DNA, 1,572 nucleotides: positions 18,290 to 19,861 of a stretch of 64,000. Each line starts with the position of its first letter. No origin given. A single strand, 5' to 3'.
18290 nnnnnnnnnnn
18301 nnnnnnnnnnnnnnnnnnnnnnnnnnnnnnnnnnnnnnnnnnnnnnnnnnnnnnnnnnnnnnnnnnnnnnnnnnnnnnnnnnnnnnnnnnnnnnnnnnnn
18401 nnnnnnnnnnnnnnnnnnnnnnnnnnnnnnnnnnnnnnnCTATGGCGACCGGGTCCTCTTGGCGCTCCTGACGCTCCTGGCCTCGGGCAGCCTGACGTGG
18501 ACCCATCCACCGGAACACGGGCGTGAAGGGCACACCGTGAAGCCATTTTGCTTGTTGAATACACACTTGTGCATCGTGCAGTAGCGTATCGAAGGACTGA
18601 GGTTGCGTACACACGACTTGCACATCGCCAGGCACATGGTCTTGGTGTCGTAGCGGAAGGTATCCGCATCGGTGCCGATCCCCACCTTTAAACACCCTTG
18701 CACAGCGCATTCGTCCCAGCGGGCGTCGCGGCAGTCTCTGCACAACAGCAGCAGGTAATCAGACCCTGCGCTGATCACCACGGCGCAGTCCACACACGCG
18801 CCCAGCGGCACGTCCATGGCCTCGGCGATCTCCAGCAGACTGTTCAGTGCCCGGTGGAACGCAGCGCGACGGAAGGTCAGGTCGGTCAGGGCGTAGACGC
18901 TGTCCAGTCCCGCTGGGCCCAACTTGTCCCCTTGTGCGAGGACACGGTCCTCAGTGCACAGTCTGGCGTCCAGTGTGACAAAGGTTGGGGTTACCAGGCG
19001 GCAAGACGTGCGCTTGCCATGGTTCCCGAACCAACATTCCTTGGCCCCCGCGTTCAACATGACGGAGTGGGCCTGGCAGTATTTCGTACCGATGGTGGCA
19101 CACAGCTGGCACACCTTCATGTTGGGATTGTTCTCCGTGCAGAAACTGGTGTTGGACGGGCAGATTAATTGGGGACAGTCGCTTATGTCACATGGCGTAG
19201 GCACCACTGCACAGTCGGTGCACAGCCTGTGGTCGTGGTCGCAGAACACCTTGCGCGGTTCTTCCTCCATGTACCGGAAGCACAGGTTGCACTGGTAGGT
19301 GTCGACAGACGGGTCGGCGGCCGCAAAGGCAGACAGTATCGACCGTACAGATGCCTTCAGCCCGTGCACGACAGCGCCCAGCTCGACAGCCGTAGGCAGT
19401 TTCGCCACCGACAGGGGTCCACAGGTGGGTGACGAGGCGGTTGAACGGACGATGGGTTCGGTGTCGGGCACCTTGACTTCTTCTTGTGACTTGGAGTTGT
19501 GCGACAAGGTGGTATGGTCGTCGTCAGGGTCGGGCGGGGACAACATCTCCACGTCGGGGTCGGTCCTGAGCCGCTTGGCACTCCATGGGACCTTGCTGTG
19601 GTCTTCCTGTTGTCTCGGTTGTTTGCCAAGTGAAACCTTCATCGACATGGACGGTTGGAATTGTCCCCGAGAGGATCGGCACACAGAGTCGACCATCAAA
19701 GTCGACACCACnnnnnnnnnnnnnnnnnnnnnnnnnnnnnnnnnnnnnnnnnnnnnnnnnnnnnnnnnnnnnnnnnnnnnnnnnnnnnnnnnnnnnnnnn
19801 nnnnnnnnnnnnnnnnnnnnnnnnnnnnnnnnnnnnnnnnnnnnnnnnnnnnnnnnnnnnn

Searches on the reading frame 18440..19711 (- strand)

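Call 9: search_protein_families(library=pfam, proteins=[window:18440-19711:-], max_evalue=0.01)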
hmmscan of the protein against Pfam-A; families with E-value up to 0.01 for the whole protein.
window:18440-19711:- (423 aa): 0 families

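Call 64: search_protein_families(library=pfam, proteins=[window:18440-19696:-], max_evalue=10)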
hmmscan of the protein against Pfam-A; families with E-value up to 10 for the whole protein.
window:18440-19696:- (418 aa): 2 families
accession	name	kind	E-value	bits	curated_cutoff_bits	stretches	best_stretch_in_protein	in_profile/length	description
PF21362.3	Sina_RING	-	0.018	15.6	29.3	1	136-169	1-32/35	E3 ubiquitin-protein ligase sina/sinah, RING finger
PF23077.1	zf-C2H2_ZNF462_1st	-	2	8.6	27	1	134-142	3-11/29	Zinc finger protein 462, first C2H2 zinc finger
